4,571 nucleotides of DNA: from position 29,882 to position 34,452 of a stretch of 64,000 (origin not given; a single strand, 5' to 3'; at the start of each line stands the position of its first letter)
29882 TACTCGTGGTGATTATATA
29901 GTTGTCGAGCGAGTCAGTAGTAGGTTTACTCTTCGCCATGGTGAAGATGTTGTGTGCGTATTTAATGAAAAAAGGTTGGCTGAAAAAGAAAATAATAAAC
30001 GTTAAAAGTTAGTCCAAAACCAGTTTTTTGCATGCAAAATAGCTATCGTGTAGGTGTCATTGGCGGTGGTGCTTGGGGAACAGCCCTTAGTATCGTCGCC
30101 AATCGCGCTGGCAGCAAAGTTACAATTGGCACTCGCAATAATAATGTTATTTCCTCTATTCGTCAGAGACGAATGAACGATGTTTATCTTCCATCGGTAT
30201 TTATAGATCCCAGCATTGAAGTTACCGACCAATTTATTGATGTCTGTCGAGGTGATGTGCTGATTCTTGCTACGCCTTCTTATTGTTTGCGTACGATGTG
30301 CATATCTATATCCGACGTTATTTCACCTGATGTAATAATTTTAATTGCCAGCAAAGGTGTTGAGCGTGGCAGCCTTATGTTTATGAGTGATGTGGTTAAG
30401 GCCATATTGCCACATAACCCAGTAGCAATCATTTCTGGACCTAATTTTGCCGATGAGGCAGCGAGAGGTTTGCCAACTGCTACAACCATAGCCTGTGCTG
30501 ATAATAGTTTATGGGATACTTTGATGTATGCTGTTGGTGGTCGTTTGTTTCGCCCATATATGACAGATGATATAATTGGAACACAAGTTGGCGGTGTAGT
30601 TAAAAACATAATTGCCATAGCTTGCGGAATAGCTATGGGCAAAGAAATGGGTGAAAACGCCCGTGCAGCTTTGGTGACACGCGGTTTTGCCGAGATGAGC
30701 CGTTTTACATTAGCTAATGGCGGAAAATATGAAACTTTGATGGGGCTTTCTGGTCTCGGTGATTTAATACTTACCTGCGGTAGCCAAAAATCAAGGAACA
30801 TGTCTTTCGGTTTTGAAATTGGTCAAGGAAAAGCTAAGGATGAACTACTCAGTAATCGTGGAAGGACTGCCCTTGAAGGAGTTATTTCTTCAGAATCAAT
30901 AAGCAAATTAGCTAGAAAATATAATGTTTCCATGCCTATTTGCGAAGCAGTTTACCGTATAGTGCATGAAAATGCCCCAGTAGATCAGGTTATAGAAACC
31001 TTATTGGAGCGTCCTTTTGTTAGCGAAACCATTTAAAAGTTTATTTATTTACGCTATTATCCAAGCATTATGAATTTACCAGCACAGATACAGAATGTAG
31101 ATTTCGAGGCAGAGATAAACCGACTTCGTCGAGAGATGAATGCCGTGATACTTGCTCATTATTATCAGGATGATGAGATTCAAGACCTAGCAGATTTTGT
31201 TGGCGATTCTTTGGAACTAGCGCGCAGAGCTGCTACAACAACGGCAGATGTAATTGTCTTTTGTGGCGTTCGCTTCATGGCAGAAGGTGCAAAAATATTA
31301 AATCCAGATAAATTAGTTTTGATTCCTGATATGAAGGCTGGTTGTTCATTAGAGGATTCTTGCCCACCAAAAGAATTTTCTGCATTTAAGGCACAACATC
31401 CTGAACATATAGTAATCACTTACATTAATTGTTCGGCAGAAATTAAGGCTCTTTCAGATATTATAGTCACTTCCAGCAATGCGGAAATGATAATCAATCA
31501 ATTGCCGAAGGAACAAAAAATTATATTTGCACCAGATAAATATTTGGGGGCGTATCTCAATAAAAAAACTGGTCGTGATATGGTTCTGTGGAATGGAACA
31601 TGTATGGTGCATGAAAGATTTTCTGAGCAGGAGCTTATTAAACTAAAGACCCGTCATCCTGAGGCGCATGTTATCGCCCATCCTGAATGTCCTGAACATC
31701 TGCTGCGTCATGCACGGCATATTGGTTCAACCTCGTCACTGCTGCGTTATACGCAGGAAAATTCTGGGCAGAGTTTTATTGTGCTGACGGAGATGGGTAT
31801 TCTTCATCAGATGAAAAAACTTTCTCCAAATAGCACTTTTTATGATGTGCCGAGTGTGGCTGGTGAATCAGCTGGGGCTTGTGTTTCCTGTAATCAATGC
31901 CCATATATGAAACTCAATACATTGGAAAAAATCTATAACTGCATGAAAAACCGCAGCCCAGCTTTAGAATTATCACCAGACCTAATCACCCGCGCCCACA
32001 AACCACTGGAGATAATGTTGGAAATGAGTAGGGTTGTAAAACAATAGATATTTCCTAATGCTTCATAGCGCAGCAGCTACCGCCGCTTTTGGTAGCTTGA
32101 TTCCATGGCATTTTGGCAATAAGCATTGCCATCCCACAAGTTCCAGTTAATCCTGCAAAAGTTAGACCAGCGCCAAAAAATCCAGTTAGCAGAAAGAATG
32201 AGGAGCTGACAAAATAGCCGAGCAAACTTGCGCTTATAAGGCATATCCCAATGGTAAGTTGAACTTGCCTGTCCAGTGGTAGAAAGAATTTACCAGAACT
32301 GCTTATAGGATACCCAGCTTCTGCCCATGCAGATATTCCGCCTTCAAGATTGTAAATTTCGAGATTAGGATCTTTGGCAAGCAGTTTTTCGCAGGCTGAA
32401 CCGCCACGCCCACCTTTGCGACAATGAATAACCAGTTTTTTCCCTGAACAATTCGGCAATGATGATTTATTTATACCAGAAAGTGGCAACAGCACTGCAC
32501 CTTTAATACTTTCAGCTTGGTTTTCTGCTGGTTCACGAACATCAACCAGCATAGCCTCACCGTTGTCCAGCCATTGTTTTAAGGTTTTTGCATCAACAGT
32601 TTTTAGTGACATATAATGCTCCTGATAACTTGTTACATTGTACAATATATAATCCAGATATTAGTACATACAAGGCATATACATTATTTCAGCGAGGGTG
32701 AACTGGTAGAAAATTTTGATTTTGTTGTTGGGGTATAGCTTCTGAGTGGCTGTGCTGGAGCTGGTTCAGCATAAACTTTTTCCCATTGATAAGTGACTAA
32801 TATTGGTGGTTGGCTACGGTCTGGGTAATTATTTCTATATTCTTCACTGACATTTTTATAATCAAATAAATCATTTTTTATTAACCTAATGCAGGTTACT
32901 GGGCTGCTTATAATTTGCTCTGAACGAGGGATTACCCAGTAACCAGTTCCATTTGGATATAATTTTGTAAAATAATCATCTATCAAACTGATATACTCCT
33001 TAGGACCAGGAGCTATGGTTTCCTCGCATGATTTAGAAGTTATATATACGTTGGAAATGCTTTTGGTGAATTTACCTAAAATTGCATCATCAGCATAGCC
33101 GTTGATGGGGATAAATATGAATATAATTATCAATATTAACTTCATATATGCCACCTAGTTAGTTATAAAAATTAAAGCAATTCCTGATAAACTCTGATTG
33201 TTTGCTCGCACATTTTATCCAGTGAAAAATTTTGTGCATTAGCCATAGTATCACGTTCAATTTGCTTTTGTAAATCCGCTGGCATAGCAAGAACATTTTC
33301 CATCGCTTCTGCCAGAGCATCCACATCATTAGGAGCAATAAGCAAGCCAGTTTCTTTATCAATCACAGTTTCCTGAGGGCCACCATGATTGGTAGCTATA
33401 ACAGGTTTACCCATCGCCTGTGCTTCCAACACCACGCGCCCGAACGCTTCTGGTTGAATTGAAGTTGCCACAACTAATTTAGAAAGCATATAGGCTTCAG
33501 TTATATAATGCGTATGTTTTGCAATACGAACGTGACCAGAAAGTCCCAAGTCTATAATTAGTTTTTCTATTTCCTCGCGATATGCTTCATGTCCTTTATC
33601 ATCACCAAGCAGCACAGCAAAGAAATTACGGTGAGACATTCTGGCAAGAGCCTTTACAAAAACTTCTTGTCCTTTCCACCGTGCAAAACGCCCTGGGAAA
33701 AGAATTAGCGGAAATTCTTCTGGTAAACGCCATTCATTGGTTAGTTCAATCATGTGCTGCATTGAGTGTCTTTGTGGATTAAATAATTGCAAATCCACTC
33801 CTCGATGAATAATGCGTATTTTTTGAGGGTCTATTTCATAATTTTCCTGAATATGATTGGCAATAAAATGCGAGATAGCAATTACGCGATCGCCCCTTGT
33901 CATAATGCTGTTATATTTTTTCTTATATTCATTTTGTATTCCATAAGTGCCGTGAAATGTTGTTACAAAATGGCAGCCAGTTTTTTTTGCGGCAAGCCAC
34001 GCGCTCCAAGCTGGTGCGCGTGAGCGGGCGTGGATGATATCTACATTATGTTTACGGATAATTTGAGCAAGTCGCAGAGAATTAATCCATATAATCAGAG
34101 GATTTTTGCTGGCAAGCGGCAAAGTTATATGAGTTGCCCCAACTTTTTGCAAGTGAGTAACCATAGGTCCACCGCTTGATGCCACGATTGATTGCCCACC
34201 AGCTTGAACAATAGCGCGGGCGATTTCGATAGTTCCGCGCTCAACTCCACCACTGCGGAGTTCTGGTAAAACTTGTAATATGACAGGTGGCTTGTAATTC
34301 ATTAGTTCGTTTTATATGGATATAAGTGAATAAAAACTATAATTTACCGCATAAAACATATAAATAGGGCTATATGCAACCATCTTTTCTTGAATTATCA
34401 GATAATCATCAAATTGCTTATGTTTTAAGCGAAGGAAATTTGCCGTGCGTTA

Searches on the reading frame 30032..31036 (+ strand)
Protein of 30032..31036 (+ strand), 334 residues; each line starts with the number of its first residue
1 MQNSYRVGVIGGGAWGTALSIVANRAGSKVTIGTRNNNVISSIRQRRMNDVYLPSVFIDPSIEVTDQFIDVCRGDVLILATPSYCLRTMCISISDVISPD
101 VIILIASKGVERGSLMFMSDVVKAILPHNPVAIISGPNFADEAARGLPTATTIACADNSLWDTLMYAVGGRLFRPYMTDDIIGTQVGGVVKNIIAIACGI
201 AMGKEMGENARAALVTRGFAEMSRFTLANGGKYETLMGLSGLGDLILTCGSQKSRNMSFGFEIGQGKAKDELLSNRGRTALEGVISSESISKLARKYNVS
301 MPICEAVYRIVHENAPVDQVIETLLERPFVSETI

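Call 74: search_protein_families(library=pfam, proteins=[window:30032-31036:+], max_evalue=0.00001)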
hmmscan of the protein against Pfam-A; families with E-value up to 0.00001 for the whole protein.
window:30032-31036:+ (334 aa): 3 families
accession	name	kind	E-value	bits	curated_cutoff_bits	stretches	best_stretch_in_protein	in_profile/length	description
PF07479.19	NAD_Gly3P_dh_C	-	2.1e-50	171.1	25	1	180-322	1-142/142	NAD-dependent glycerol-3-phosphate dehydrogenase C-terminus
PF01210.29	NAD_Gly3P_dh_N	-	1.7e-39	135.8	23.1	1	7-159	2-156/158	NAD-dependent glycerol-3-phosphate dehydrogenase N-terminus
PF20618.3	GPD_NAD_C_bact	-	2.1e-19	70.2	27.6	1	240-307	1-66/66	Bacterial GPD, NAD-dependent C-terminal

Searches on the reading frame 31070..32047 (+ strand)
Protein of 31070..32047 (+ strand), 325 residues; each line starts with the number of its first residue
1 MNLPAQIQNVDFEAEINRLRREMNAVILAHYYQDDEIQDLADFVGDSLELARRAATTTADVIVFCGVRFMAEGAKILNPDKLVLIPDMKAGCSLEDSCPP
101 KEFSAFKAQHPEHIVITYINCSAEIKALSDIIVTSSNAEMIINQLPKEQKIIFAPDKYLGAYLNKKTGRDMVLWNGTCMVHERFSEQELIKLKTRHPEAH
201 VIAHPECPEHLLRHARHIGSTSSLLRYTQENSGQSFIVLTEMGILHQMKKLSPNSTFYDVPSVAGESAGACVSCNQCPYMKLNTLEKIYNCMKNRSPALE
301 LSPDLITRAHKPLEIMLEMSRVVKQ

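Call 74: search_protein_families(library=pfam, proteins=[window:31070-32047:+], max_evalue=0.00001)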
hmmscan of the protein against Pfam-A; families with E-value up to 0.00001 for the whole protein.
window:31070-32047:+ (325 aa): 1 family
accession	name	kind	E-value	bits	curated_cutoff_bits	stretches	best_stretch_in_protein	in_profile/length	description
PF02445.21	NadA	-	2.5e-119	398.2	27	1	15-318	2-295/295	Quinolinate synthetase A protein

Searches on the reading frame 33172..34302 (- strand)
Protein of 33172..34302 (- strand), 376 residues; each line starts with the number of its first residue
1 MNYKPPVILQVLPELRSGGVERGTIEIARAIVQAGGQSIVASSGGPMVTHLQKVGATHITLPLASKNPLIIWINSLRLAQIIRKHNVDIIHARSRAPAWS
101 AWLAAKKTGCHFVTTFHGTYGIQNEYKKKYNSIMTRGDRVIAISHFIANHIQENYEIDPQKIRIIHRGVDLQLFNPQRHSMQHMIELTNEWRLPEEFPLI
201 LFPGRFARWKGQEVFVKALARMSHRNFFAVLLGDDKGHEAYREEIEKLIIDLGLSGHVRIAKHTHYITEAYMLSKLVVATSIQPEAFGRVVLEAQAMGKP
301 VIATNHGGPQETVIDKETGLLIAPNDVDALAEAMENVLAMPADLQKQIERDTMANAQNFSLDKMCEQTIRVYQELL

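Call 73: search_protein_families(library=pfam, proteins=[window:33172-34302:-], max_evalue=0.00001)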
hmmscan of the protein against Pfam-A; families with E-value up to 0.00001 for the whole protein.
window:33172-34302:- (376 aa): 6 families
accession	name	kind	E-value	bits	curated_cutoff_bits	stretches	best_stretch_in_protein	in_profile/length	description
PF13439.12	Glyco_transf_4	-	6.4e-37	127.6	28.5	1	18-172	2-169/170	Glycosyltransferase Family 4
PF00534.26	Glycos_transf_1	-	5.3e-36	124.2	26.4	1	189-349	7-167/172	Glycosyl transferases group 1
PF13692.12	Glyco_trans_1_4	-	1.2e-28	100.6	27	1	198-339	2-141/142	Glycosyl transferases group 1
PF13579.12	Glyco_trans_4_4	-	8.9e-14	52.6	29.7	1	18-168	1-158/158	Glycosyl transferase 4-like domain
PF13477.12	Glyco_trans_4_2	-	1.7e-07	31.9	23.4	1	24-125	13-115/139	Glycosyl transferase 4-like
PF20706.3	GT4-conflict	-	3.6e-06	26.7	26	1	127-343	137-360/385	Family 4 Glycosyltransferase in conflict systems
